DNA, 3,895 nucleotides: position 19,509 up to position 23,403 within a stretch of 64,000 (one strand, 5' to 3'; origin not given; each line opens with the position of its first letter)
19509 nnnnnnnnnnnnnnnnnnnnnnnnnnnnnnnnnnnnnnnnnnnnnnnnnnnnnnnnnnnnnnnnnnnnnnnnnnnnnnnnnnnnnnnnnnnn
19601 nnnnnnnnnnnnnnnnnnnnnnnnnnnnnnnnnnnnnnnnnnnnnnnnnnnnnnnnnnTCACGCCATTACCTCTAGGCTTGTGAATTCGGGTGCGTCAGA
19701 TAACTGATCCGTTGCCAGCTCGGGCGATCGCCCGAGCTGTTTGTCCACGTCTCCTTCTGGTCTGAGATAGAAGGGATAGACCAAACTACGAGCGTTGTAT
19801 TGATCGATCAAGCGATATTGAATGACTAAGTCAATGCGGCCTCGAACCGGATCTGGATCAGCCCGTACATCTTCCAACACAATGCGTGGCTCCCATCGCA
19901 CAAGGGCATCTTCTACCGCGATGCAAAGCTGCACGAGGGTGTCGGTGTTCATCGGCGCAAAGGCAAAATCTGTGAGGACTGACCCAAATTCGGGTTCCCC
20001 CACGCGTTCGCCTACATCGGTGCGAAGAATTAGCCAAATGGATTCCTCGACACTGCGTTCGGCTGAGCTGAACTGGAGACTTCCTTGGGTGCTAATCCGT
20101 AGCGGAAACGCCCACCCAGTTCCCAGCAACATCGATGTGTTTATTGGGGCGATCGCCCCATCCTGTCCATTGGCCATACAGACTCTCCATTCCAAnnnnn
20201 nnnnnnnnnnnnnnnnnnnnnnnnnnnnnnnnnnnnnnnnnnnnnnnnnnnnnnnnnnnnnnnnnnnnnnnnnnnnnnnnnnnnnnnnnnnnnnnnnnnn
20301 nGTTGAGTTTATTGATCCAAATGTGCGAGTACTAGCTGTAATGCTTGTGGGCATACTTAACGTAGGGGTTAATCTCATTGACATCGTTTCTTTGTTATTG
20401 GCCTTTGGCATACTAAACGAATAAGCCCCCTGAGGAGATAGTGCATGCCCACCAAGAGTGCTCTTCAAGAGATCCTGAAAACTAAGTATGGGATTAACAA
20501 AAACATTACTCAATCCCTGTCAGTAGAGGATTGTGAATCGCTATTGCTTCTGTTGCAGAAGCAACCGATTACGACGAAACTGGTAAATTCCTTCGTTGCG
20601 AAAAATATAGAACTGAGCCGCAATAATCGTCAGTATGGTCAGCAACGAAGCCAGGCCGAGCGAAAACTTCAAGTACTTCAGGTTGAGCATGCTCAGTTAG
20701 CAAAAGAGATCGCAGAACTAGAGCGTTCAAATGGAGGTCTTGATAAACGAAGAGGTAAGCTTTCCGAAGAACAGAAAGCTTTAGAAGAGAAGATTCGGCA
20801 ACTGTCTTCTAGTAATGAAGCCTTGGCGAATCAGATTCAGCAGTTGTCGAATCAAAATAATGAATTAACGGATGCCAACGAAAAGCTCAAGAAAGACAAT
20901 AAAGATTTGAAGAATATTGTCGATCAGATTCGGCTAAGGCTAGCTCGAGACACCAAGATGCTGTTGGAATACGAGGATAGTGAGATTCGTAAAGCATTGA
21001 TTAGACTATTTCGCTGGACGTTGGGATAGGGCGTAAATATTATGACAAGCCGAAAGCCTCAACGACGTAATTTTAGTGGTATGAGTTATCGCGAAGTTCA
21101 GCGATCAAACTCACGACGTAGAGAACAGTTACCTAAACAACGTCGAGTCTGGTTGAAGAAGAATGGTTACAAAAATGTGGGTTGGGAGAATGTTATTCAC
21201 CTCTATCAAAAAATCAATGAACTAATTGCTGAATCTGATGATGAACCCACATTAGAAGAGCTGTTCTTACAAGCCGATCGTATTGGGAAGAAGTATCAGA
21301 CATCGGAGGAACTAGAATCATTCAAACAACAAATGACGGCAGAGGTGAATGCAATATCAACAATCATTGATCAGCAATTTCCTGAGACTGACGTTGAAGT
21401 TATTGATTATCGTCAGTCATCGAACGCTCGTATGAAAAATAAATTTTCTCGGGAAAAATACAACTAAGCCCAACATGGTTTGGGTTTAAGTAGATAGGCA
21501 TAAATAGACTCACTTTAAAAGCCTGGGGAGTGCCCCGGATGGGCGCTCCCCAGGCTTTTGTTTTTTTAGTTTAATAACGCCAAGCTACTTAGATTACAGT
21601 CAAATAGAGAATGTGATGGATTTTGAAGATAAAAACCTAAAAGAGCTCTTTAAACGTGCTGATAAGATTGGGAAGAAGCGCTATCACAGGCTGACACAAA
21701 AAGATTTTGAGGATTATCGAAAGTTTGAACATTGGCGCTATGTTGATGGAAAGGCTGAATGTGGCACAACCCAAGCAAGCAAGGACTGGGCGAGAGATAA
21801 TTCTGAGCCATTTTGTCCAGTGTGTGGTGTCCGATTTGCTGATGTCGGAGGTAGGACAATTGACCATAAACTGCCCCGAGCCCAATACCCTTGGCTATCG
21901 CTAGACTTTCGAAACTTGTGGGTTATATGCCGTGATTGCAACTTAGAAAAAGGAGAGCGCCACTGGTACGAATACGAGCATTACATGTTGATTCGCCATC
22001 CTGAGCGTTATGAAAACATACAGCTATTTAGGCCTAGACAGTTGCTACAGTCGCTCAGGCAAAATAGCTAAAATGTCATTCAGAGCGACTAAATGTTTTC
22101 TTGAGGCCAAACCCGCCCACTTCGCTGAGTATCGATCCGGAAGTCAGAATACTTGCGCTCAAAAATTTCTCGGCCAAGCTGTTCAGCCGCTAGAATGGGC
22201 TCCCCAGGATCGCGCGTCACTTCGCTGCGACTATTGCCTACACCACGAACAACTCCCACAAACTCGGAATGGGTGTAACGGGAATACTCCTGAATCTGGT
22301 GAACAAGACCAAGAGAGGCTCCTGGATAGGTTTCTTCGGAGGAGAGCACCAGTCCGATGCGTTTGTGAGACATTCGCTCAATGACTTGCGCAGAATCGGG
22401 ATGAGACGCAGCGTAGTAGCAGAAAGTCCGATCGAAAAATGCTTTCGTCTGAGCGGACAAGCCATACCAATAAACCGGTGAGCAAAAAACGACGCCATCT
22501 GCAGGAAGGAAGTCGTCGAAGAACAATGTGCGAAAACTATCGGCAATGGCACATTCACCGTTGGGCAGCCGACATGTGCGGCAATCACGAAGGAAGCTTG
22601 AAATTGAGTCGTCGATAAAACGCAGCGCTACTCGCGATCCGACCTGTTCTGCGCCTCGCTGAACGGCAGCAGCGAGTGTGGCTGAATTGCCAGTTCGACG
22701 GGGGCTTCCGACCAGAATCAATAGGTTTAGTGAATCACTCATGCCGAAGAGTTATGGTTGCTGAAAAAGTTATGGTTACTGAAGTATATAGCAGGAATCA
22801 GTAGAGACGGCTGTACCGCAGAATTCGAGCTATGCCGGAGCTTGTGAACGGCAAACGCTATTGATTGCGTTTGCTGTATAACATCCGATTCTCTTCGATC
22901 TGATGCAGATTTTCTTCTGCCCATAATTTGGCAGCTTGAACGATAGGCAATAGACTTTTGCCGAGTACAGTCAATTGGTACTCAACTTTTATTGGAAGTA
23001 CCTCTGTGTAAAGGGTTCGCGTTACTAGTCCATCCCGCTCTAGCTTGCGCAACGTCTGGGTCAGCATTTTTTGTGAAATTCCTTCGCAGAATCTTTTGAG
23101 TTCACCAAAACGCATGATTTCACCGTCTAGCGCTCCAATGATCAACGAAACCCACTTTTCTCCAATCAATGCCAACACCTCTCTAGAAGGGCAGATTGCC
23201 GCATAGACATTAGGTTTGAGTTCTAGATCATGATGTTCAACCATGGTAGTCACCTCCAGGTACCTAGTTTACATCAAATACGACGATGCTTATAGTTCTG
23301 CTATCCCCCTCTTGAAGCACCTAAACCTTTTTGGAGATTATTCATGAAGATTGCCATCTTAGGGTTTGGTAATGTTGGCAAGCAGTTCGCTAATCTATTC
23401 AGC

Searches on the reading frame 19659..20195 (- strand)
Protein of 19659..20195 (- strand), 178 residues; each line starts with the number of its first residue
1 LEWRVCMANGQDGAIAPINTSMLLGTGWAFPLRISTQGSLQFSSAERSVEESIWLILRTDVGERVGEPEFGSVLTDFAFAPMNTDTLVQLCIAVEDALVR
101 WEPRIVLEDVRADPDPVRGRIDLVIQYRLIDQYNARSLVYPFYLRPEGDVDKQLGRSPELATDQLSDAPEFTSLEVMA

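Call 13: search_protein_families(library=pfam, proteins=[window:19659-20195:-], max_evalue=0.01)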
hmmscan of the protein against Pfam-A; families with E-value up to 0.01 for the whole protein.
window:19659-20195:- (178 aa): 1 family
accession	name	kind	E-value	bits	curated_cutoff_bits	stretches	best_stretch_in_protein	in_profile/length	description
PF04965.19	GPW_gp25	-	3.1e-20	72.2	27.2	1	44-132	2-94/96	Baseplate wedge protein gp25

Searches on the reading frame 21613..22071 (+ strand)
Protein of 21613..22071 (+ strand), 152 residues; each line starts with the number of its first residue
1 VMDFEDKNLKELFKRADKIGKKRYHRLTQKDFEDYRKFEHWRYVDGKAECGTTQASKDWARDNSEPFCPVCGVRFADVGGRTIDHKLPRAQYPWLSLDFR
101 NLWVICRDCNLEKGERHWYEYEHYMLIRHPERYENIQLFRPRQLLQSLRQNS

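Call 56: search_protein_families(library=pfam, proteins=[window:21613-22071:+], max_evalue=0.001)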
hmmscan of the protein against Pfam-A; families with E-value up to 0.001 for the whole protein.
window:21613-22071:+ (152 aa): 1 family
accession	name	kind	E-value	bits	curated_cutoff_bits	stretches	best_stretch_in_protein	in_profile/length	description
PF01844.29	HNH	-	2.3e-07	31.3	21.4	1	68-116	1-47/47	HNH endonuclease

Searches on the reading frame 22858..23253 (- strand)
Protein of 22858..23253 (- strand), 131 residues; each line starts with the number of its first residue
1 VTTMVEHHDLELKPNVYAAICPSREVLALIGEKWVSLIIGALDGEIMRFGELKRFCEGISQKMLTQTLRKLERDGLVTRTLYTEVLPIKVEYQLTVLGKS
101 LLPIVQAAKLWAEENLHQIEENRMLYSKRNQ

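Call 56: search_protein_families(library=pfam, proteins=[window:22858-23253:-], max_evalue=0.001)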
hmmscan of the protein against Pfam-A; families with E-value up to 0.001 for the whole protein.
window:22858-23253:- (131 aa): 1 family
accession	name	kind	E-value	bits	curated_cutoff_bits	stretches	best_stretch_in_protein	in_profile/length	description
PF01638.23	HxlR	-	3.4e-26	91.4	20.8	1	29-118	1-89/91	HxlR-like helix-turn-helix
